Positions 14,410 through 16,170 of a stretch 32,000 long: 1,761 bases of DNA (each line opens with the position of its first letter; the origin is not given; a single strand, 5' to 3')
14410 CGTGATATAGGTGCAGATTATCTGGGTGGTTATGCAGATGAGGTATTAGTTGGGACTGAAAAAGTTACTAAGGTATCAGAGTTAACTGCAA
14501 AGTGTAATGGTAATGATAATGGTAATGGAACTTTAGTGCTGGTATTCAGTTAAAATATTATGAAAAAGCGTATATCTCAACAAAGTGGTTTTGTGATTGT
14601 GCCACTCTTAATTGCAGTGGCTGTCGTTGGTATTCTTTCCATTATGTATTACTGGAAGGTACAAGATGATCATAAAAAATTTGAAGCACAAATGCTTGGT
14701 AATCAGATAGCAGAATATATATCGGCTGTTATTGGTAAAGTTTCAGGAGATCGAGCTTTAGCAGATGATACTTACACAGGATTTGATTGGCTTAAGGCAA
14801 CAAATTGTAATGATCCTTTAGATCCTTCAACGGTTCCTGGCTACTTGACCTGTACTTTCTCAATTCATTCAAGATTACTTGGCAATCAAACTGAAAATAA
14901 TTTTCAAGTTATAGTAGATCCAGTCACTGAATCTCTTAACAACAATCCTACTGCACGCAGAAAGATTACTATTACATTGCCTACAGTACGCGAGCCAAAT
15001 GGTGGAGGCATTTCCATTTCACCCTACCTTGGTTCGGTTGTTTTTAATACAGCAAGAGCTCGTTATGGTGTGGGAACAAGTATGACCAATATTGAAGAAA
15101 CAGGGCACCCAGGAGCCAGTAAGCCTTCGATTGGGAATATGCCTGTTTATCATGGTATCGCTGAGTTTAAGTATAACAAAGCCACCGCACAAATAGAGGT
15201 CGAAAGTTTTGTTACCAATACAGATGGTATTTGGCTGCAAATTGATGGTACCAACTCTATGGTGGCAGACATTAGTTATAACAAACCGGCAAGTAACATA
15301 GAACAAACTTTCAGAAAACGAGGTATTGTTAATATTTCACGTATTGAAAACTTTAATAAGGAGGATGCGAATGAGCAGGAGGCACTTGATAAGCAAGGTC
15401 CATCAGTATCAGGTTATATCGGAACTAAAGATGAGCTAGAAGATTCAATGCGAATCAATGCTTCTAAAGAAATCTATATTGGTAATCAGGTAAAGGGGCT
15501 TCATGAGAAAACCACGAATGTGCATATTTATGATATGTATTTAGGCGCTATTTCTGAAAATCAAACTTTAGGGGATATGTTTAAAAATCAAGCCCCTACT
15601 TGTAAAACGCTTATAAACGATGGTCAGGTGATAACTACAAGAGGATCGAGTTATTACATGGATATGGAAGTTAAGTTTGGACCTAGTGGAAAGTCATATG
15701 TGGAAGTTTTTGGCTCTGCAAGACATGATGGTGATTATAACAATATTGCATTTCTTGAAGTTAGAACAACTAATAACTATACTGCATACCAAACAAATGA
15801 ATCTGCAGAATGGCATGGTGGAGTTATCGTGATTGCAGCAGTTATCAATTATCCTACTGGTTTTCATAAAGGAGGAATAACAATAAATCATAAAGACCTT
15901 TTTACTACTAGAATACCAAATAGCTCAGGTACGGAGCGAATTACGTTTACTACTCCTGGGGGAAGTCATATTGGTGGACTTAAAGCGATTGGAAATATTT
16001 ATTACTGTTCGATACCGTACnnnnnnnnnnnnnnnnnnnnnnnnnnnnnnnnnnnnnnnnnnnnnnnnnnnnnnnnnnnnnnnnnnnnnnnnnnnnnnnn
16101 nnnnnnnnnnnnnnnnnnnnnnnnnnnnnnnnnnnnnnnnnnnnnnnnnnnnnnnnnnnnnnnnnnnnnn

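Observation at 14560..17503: Two tandem PilV-like adhesin genes with conserved N-termini and unrelated Cys-bracketed C-terminal domains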

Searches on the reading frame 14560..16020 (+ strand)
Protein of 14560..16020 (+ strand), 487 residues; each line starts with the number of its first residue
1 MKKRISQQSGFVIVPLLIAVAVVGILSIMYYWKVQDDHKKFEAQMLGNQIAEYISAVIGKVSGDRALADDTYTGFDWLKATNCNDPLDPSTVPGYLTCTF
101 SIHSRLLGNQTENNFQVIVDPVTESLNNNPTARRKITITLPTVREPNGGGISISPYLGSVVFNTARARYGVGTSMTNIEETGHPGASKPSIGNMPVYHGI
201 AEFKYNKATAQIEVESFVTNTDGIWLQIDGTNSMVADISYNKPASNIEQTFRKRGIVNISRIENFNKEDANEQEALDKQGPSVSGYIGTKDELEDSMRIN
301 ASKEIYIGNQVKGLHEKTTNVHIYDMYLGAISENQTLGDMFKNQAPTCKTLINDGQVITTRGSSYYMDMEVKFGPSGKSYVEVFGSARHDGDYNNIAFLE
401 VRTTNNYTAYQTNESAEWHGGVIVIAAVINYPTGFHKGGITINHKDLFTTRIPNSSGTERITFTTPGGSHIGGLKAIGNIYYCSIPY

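Call 5: search_protein_families(library=pfam, proteins=[window:14560-16020:+], max_evalue=0.01)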
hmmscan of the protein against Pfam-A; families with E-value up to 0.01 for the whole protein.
window:14560-16020:+ (487 aa): 0 families

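Call 9: search_protein_families(library=ncbifam, proteins=[window:14560-16020:+], max_evalue=0.01)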
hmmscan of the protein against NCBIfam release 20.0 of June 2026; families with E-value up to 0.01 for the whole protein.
window:14560-16020:+ (487 aa): 0 families

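Call 10: find_homologous_proteins(query=window:14560-16020:+, max_evalue=0.001)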
Query window:14560-16020:+ (487 aa): 2 proteins with E <= 0.001 among 7387 candidates.
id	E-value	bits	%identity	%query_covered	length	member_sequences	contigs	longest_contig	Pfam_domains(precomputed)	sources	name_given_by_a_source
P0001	0.0e+0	1111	100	100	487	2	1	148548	-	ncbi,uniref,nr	ncbi:hypothetical protein [Fastidiosibacter lacustris]|uniref:hypothetical protein n=1 Tax=Fastidios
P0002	8.5e-112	392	54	75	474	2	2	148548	-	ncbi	-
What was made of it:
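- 14560..16023 (+): Copy 1: PilV-position large minor pilin, 487 aa. It starts 7 nt after the pilS stop codon, in the same frame. 100% identical to a 'hypothetical protein [Fastidiosibacter lacustris]' (call 10).
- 15727..16020 (+): Copy 1 distal 98 aa. No similarity to copy 2 or to any protein found. Only the two copies themselves were found among 5.8 billion proteins (call 10).
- Checked: Copy 2 does have an in-frame ATG, at 16079, which NCBI uses (474 aa, call 10).
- NCBI's gene model truncates it (call 10).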

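Call 17: find_related_loci(query=A1, collection=genome_contigs, flank=10000)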
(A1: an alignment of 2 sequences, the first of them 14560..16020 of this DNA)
Query A1 (487 aa) in genome_contigs; peptide patterns used: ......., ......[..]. (x = any residue, [..] = any of these).
76 stretches matched a pattern; 2 encode a relative of the query (tblastn E <= 1e-3); 2 distinct loci.
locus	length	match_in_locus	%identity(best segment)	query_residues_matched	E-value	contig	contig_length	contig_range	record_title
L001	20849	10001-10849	31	3-314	7e-37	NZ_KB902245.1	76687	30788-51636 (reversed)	Fangia hongkongensis FSC776 = DSM 21703 A37QDRAFT_scaffold_14.15, whole genome shotgun sequence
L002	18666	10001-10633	28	4-241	1e-20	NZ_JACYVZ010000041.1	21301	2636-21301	Cysteiniphilum marinum strain 19X3-30 Scaffold41, whole genome shotgun sequence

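Call 20: search_protein_representatives(alignment_id=A1)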
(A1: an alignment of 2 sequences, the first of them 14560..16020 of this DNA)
Query: 2 sequences, 527 profile positions. Proteins with E-value up to 0.001 (for the whole library): 75; up to 1e-10: 13; up to 1e-30: 4. The best 75 are listed.
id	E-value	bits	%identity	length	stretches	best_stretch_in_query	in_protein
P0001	3.0e-291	983.0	-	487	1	16-527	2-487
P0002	4.5e-287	969.2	-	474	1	37-527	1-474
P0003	3.9e-37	144.5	-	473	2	16-187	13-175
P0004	8.7e-31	123.6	-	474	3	10-186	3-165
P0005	2.7e-28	115.4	-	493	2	19-286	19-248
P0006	3.6e-24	101.7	-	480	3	11-185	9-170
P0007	6.8e-22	94.2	-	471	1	15-437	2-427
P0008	4.0e-19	85.1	-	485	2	16-124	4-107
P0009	7.8e-19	84.1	-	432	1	18-356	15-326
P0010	1.2e-16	76.9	-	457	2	18-122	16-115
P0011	7.7e-16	74.2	-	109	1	13-98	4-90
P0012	4.6e-14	68.4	-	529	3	22-186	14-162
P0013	7.7e-13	64.3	-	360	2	30-125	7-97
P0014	2.2e-10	56.3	-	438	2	22-130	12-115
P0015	8.1e-10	54.4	-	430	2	13-183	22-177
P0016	1.0e-08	50.7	-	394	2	18-277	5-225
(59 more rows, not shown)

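Call 22: search_protein_families(library=pfam, alignment_id=A2, max_evalue=0.01)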
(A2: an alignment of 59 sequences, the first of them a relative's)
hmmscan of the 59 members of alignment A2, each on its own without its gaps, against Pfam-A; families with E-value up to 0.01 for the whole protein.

A. member 1, P0001 (487 aa): 0 families

B. families by the number of members that match (of 59 scanned): 11 families
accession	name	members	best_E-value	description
PF07963.17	N_methyl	36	2.9e-08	Prokaryotic N-terminal methylation motif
PF07484.17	Collar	4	1.4e-19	Phage Tail Collar Domain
PF07419.17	PilM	2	0.00057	PilM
PF04519.19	Bactofilin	2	0.0011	Polymer-forming cytoskeletal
PF04917.17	Shufflon_N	2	0.0033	Bacterial shufflon protein, N-terminal constant region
PF10106.14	DUF2345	1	1e-07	Uncharacterized protein conserved in bacteria (DUF2345)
PF04964.19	Flp_Fap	1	0.00042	Flp/Fap pilin component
PF03961.19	FapA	1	0.0011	Flagellar Assembly Protein A beta solenoid domain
PF04790.18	Sarcoglycan_1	1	0.0043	Sarcoglycan complex subunit protein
PF24180.1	Avr2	1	0.0051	Effector protein Avr2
PF14497.11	GST_C_3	1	0.0069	Glutathione S-transferase, C-terminal domain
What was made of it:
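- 36 of 59 relatives match Pfam N_methyl (call 22). Related proteins carry quite different C-terminal domains, for example the phage tail collar domain in 4 of 59 (call 22).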

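Call 24: search_protein_families(library=pfam, proteins=[L001:11931-12671:+, L001:12661-13368:+, L001:13361-14485:+, L001:14485-15690:+, L001:15699-16808:+, L001:16814-18013:+, L001:8-1285:+, L001:1308-2018:+, L001:2032-2694:+, L001:18020-18814:+], max_evalue=0.001)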
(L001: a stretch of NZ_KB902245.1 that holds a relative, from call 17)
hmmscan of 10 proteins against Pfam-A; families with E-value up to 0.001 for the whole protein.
L001:11931-12671:+ (247 aa): 1 family
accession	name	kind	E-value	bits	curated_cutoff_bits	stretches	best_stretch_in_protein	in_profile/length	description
PF11393.14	T4BSS_DotI_IcmL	-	1e-22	80.9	27.7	1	67-238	6-174/180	Type-IV b secretion system, inner-membrane complex component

L001:12661-13368:+ (236 aa): 1 family
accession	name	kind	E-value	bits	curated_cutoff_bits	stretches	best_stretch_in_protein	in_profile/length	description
PF11393.14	T4BSS_DotI_IcmL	-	2.4e-09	37.4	27.7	1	64-220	24-174/180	Type-IV b secretion system, inner-membrane complex component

L001:13361-14485:+ (375 aa): 1 family
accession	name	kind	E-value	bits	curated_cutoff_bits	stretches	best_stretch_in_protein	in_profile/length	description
PF12293.13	T4BSS_DotH_IcmK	-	1.8e-30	106.3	25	2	198-343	91-236/238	Putative outer membrane core complex of type IVb secretion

L001:14485-15690:+ (402 aa): 1 family
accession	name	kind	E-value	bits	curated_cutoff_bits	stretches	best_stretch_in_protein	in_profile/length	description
PF03743.19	TrbI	-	2.3e-10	41.1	35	1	206-391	3-188/188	Bacterial conjugation TrbI-like protein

L001:15699-16808:+ (370 aa): 2 families
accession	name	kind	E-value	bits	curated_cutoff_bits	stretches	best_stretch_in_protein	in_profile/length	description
PF13098.12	Thioredoxin_2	-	1.4e-08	35.4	27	1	239-346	8-85/104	Thioredoxin-like domain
PF13462.12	Thioredoxin_4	-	0.0002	22.1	23.2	1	239-307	16-85/165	Thioredoxin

L001:16814-18013:+ (400 aa): 0 families

L001:8-1285:+ (426 aa): 0 families

L001:1308-2018:+ (237 aa): 1 family
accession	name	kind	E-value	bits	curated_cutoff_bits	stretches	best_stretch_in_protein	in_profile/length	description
PF00263.26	Secretin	-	4e-05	23.7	27.5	1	107-182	16-90/169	Bacterial type II and III secretion system protein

L001:2032-2694:+ (221 aa): 1 family
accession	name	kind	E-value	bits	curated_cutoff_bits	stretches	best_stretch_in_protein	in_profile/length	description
PF10671.14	TcpQ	-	5.5e-12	46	27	1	130-203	7-78/80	Toxin co-regulated pilus biosynthesis protein Q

L001:18020-18814:+ (265 aa): 0 families

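Call 25: search_protein_families(library=pfam, proteins=[L002:11401-13044:-, L002:13277-14806:+, L002:14915-15640:+, L002:16488-17174:-, L002:17506-18027:-, L002:55-795:+, L002:835-1581:+, L002:1992-2693:+], max_evalue=0.001)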
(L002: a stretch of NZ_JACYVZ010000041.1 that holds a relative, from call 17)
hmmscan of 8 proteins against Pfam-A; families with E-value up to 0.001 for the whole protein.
L002:11401-13044:- (547 aa): 0 families

L002:13277-14806:+ (510 aa): 1 family
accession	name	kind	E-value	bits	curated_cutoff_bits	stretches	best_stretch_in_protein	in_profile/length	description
PF07690.21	MFS_1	-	5.5e-20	72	33.4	1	15-432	2-345/347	Major Facilitator Superfamily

L002:14915-15640:+ (242 aa): 0 families

L002:16488-17174:- (228 aa): 0 families

L002:17506-18027:- (173 aa): 0 families

L002:55-795:+ (247 aa): 0 families

L002:835-1581:+ (249 aa): 0 families

L002:1992-2693:+ (234 aa): 1 family
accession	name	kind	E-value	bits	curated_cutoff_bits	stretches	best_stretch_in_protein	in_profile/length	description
PF10671.14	TcpQ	-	1.5e-14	54.2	27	1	148-221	7-78/80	Toxin co-regulated pilus biosynthesis protein Q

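Call 26: find_homologous_proteins(query=A3, max_evalue=0.001)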
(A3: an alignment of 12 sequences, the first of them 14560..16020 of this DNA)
Query A3 (12 sequences) (487 aa, profile of the alignment): 3 proteins with E <= 0.001 among 8000 candidates.
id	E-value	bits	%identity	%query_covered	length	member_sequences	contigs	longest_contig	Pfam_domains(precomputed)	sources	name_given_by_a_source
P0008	8.2e-138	478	29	54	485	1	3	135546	PF07963.18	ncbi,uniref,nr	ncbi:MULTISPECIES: prepilin-type N-terminal cleavage/methylation domain-containing protein [Cysteini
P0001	4.8e-128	446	100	100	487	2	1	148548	-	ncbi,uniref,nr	ncbi:hypothetical protein [Fastidiosibacter lacustris]|uniref:hypothetical protein n=1 Tax=Fastidios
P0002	6.7e-114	400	54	75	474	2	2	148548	-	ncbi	-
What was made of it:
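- Tried and rejected: Word-indexed protein search with the family alignment: swamped by candidates and uninformative (call 26).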

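Call 32: search_dna_similar(query=window:14560-16020:+, collection=plasmids, mode=protein, max_evalue=0.1, max_rows=25)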
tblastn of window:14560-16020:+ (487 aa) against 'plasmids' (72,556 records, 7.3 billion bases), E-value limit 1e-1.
Records with a match: 1; places in all: 2; records where one place covers at least 80% of the query: 0.
Best place of each record, by identity: <60% 1.
By first word of the organism name: Pseudomonas 1.
By predicted mobility (MOB-suite, as given by PLSDB): non-mobilizable 1.
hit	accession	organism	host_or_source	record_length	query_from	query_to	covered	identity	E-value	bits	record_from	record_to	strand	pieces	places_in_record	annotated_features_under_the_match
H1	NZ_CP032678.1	Pseudomonas sp. Leaf58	Arabidopsis,whole organism,phyllosphere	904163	74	321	51%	25.2%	1e-3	49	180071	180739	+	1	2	pilV: shufflon system plasmid conjugative transfer pilus tip adhesin PilV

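Call 33: get_annotated_region(hit=H1, flank=12000)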
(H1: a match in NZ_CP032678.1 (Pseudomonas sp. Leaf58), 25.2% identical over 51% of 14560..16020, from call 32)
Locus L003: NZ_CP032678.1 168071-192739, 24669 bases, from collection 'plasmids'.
description: Pseudomonas sp. Leaf58 plasmid pBASL58, complete sequence
organism: Pseudomonas sp. Leaf58 (NCBI taxid 1736226)
taxonomy: Bacteria; Pseudomonadota; Gammaproteobacteria; Pseudomonadales; Pseudomonadaceae; Pseudomonas; Pseudomonas sp. Leaf58
host: -; source: Arabidopsis,whole organism,phyllosphere; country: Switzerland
typing (MOB-suite, as given by PLSDB): non-mobilizable; mating-pair formation MPF_I
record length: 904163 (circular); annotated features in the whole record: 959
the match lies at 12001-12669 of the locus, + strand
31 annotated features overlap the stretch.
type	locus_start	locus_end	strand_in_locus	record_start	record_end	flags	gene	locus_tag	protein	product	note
CDS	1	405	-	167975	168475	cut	-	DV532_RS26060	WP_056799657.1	hypothetical protein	-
CDS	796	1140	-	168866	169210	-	-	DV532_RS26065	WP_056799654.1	hypothetical protein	-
CDS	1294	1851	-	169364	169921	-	-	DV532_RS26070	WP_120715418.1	hypothetical protein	-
CDS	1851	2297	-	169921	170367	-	-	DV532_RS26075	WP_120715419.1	hypothetical protein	-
CDS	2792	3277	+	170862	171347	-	-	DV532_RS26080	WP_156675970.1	hypothetical protein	-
CDS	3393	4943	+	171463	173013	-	-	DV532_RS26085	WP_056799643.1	hypothetical protein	-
CDS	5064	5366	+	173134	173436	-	-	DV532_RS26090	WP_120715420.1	hypothetical protein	-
CDS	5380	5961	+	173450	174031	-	-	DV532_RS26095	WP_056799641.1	hypothetical protein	-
CDS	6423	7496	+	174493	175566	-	-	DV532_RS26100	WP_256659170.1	SPFH domain-containing protein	-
CDS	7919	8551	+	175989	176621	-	-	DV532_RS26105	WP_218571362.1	hypothetical protein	-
CDS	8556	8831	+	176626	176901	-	-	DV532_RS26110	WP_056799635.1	hypothetical protein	-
CDS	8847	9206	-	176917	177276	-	-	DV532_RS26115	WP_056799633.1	hypothetical protein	-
CDS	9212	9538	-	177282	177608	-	-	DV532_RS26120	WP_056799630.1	hypothetical protein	-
CDS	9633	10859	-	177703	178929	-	-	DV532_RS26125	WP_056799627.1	hypothetical protein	-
CDS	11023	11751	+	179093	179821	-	-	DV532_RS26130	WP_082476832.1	A24 family peptidase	-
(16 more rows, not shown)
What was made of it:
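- A tblastn hit to an annotated pilV on plasmid pBASL58 has E 1e-3 (calls 32, 33).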

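Call 36: search_dna_similar(query=L003:12166-13107:+, collection=plasmids, mode=protein, max_evalue=0.00001, max_rows=30, rows=spread)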
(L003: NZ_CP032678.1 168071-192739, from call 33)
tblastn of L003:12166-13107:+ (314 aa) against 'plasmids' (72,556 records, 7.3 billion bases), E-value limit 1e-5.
Records with a match: 2277; places in all: 2326; records where one place covers at least 80% of the query: 3.
Best place of each record, by identity: >=99% 1; 60-80% 1; <60% 2275.
By first word of the organism name: Escherichia 1460; Salmonella 462; Shigella 91; Serratia 91; Pseudomonas 75; Klebsiella 64; Citrobacter 12; Yersinia 5; Stutzerimonas 3; Cupriavidus 3; and 9 more.
By predicted mobility (MOB-suite, as given by PLSDB): conjugative 2128; non-mobilizable 114; mobilizable 35.
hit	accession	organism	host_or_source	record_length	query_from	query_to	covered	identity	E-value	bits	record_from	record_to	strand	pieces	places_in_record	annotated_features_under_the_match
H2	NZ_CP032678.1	Pseudomonas sp. Leaf58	Arabidopsis,whole organism,phyllosphere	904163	1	314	100%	99.7%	5e-180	558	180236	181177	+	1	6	pilV: shufflon system plasmid conjugative transfer pilus tip adhesin PilV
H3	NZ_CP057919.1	Escherichia fergusonii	culture,Pooled sheep faecal samples ...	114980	211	314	33%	41.0%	7e-10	67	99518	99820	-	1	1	shufflon system plasmid conjugative transfer pilus tip adhesin PilV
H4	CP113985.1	Salmonella enterica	Homo sapiens,human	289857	211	295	27%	45.3%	4e-10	68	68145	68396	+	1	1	shufflon system plasmid conjugative transfer pilus tip adhesin PilV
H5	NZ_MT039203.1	Serratia proteamaculans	-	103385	184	278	30%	38.9%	8e-10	67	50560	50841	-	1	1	pilV: shufflon system plasmid conjugative transfer pilus tip adhesin PilV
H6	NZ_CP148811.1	Salmonella enterica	-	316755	211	295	27%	42.4%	4e-10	68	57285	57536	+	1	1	shufflon system plasmid conjugative transfer pilus tip adhesin PilV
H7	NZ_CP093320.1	Escherichia coli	Homo sapiens,faecal sample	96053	211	295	27%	41.2%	5e-9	65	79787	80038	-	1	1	shufflon system plasmid conjugative transfer pilus tip adhesin PilV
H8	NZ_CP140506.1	Escherichia coli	Homo sapiens,urine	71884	211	295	27%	41.2%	5e-9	65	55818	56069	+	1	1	shufflon system plasmid conjugative transfer pilus tip adhesin PilV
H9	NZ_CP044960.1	Salmonella enterica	Homo sapiens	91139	211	295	27%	41.2%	5e-9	65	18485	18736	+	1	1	shufflon system plasmid conjugative transfer pilus tip adhesin PilV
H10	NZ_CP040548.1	Klebsiella pneumoniae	Homo sapiens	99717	211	295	27%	41.2%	5e-9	65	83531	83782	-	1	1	shufflon system plasmid conjugative transfer pilus tip adhesin PilV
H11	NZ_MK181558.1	Escherichia coli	-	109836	211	295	27%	41.2%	5e-9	65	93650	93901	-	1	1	shufflon system plasmid conjugative transfer pilus tip adhesin PilV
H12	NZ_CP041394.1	Escherichia coli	Canis lupus familiaris,trach wash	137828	211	295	27%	41.2%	5e-9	65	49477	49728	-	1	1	shufflon system plasmid conjugative transfer pilus tip adhesin PilV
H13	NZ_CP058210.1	Escherichia marmotae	culture,Pooled sheep faecal samples ...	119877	211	295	27%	40.0%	2e-8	63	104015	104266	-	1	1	shufflon system plasmid conjugative transfer pilus tip adhesin PilV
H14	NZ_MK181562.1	Escherichia coli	-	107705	211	293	26%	39.8%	1e-7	61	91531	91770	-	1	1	shufflon system plasmid conjugative transfer pilus tip adhesin PilV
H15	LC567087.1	Escherichia coli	-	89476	211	278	22%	47.1%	3e-8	62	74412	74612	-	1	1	pilVA: PilVA typeIV preadhesin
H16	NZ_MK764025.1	Escherichia coli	-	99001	211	278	22%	47.1%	3e-8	62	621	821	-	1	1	shufflon system plasmid conjugative transfer pilus tip adhesin PilV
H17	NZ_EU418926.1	Escherichia coli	Homo sapiens,urine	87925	211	278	22%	47.1%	4e-8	62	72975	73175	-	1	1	shufflon system plasmid conjugative transfer pilus tip adhesin PilV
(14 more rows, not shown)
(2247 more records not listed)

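Call 37: predict_structure(alignment_id=A2)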
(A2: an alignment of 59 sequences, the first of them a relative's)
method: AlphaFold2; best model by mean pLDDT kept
length: 487 residues; sequences in the alignment: 59
mean_pLDDT: 68.7   pTM: 0.52
mean pLDDT of the five models: 68.7, 66.8, 66.8, 66.2, 66.0
residues with pLDDT >= 90: 133; 70-90: 64; 50-70: 190; < 50: 100
segments of 3 or more residues with pLDDT < 50: 173-178, 183-190, 192-196, 263-290, 292-296, 406-438, 440-447
pLDDT, mean of each block of 10 residues (from residue 1): 52 88 97 97 97 93 90 95 76 86 94 95 63 90 94 97 92 49 47 54 97 91 60 62 62 55 48 44 42 50 60 53 58 61 71 77 67 69 66 56 52 34 38 43 48 58 56 68 75
secondary structure, 60 per line:
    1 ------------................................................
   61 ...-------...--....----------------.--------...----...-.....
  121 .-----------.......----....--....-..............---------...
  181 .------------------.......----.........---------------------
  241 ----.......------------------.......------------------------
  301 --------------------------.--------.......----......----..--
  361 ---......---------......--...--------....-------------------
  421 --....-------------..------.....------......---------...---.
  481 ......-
elements in order: H13-63 E71-73 E116-121 E133-139 E144-147 E150-153 H155-168 H178-181 E200-206 E211-219 H245-251 H270-276 H337-342 E347-352 E364-369 E379-384 E387-389 E398-401 E423-426 E448-452 E459-464 E474-476 E480-486
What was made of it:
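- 14560..16023 (+): The AF2 N-terminal domain is confident in most 10-residue blocks up to about residue 220, with the alpha1 helix at residues 13-63 (call 37).
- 15601..16008 (+): Copy 1 Cys-bracketed C-terminal module (Cys348 to Cys483). AF2 predicts about 10 beta strands at pLDDT 34-77 (call 37).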
